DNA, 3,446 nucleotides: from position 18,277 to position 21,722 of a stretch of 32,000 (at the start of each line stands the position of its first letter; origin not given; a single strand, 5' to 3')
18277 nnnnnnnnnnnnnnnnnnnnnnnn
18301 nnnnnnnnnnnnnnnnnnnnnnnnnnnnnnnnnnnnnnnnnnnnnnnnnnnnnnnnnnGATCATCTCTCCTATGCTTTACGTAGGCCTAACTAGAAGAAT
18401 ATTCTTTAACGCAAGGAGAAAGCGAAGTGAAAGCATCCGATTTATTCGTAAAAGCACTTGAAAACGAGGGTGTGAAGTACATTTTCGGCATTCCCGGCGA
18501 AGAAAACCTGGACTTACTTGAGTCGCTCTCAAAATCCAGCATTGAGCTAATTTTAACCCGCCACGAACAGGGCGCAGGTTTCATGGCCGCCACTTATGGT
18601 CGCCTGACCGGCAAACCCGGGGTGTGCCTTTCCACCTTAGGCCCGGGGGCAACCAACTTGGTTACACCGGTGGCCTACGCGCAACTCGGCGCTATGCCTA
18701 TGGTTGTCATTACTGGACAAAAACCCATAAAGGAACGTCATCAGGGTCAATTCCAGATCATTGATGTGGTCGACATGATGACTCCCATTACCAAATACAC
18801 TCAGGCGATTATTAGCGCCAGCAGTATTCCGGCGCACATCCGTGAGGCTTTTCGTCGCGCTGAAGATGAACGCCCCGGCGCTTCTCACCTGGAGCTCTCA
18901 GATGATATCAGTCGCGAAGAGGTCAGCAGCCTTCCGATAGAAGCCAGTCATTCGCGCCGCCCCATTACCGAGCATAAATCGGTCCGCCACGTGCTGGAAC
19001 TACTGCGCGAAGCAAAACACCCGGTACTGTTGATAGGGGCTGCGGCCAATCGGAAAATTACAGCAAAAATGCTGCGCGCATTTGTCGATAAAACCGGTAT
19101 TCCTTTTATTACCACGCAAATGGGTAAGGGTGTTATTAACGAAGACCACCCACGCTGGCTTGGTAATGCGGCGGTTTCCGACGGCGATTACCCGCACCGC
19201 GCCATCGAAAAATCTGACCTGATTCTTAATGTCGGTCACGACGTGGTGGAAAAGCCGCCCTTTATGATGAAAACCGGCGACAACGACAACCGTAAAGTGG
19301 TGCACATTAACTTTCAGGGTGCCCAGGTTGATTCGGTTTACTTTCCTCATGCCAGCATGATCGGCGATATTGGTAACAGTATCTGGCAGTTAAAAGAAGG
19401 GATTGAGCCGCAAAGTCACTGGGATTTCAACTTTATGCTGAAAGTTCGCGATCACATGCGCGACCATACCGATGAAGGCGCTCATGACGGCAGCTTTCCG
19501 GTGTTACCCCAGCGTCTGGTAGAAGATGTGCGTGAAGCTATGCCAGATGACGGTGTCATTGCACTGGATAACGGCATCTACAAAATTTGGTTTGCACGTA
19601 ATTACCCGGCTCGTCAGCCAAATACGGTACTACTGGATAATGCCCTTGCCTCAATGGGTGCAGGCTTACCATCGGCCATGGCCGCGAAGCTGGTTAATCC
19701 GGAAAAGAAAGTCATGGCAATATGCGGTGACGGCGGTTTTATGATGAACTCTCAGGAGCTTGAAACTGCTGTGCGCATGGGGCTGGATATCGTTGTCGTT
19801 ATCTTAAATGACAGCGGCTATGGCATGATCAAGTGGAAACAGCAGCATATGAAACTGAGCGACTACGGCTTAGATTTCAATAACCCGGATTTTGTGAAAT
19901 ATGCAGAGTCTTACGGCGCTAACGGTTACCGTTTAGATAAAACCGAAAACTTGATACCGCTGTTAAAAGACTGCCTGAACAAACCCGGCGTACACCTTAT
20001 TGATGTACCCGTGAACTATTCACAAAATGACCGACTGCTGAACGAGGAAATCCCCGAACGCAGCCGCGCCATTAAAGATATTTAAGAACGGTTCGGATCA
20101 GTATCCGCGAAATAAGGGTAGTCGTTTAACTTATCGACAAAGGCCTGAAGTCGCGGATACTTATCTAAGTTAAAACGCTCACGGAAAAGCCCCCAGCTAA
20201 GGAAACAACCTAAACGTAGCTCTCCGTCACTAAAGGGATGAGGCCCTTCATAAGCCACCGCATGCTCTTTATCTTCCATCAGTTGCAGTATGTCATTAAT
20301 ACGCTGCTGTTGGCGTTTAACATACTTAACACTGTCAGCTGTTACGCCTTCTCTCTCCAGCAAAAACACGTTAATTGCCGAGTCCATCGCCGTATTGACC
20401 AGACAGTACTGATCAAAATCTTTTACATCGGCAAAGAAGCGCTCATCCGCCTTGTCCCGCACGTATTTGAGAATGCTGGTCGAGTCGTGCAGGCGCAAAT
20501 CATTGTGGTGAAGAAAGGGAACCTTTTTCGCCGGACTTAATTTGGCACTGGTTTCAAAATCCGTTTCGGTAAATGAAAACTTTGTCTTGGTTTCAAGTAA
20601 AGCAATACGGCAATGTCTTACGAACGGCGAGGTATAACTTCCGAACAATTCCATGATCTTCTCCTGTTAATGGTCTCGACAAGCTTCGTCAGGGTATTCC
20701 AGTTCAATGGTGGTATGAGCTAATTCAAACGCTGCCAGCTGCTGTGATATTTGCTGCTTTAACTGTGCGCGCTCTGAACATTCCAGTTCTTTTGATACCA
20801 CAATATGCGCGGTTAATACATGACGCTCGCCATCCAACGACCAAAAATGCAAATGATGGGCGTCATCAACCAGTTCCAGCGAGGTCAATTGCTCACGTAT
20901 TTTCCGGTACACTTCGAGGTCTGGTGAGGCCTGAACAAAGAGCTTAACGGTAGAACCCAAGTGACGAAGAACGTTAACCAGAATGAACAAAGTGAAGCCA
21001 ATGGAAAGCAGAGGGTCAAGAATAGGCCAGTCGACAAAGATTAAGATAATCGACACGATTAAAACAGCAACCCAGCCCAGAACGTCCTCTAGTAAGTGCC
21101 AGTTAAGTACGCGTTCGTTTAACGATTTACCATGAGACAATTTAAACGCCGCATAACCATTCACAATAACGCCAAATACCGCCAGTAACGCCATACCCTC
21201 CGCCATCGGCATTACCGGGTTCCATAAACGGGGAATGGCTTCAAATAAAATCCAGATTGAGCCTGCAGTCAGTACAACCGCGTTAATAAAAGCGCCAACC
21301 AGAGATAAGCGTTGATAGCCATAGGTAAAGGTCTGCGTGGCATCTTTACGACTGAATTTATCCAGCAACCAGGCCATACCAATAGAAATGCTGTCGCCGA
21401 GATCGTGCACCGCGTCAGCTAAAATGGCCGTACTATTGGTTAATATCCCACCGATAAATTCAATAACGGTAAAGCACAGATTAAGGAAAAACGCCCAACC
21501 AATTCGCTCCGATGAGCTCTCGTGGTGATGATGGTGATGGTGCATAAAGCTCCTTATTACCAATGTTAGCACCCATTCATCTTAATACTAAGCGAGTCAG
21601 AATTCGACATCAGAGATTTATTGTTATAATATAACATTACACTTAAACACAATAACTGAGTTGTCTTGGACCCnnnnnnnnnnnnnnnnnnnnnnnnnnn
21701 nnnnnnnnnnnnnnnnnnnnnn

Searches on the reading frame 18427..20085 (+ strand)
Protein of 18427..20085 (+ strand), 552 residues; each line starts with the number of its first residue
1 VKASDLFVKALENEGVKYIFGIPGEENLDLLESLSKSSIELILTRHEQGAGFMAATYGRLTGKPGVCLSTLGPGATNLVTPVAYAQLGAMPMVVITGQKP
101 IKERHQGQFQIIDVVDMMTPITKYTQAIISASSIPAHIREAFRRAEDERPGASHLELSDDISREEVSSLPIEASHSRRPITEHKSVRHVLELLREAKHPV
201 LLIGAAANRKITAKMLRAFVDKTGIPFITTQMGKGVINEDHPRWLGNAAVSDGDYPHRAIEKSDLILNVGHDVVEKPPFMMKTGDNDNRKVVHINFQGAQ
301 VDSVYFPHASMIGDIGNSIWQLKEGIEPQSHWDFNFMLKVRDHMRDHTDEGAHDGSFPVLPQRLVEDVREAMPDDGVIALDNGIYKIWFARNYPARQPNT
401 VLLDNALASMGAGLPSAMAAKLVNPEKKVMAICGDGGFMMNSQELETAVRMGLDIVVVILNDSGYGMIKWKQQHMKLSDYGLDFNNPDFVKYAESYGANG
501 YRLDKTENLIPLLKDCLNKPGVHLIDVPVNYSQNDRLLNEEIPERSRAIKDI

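Call 29: search_protein_families(library=pfam, proteins=[window:18427-20085:+], max_evalue=0.0001)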
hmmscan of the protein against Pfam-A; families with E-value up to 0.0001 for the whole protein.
window:18427-20085:+ (552 aa): 3 families
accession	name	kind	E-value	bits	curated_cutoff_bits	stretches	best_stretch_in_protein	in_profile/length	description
PF02775.26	TPP_enzyme_C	-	1.1e-44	152.3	21.9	1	381-527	1-151/151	Thiamine pyrophosphate enzyme, C-terminal TPP binding domain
PF02776.23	TPP_enzyme_N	-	9.2e-42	142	26.8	1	1-116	1-118/119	Thiamine pyrophosphate enzyme, N-terminal TPP binding domain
PF00205.28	TPP_enzyme_M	-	3.1e-29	101.9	30.4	1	187-322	2-137/137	Thiamine pyrophosphate enzyme, central domain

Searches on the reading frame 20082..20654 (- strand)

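Call 29: search_protein_families(library=pfam, proteins=[window:20082-20654:-], max_evalue=0.0001)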
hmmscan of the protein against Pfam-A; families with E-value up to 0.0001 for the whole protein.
window:20082-20654:- (190 aa): 3 families
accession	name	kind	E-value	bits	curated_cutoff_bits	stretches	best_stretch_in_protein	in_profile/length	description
PF13417.12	GST_N_3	-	3.8e-13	50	22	1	3-71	1-73/75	Glutathione S-transferase, N-terminal domain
PF02798.26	GST_N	-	1.9e-07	31.7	20.9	1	2-65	4-74/76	Glutathione S-transferase, N-terminal domain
PF13409.12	GST_N_2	-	3.8e-06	27.8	25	1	8-65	1-67/70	Glutathione S-transferase, N-terminal domain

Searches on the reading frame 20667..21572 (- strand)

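Call 29: search_protein_families(library=pfam, proteins=[window:20667-21572:-], max_evalue=0.0001)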
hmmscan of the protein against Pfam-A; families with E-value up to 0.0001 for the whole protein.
window:20667-21572:- (301 aa): 2 families
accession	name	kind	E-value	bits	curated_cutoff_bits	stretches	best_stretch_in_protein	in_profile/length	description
PF01545.26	Cation_efflux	-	1.8e-41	142.5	26.6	1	27-210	4-195/198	Cation efflux family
PF16916.11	ZT_dimer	-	2.5e-09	37.4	26.7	1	217-292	1-76/78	Dimerisation domain of Zinc Transporter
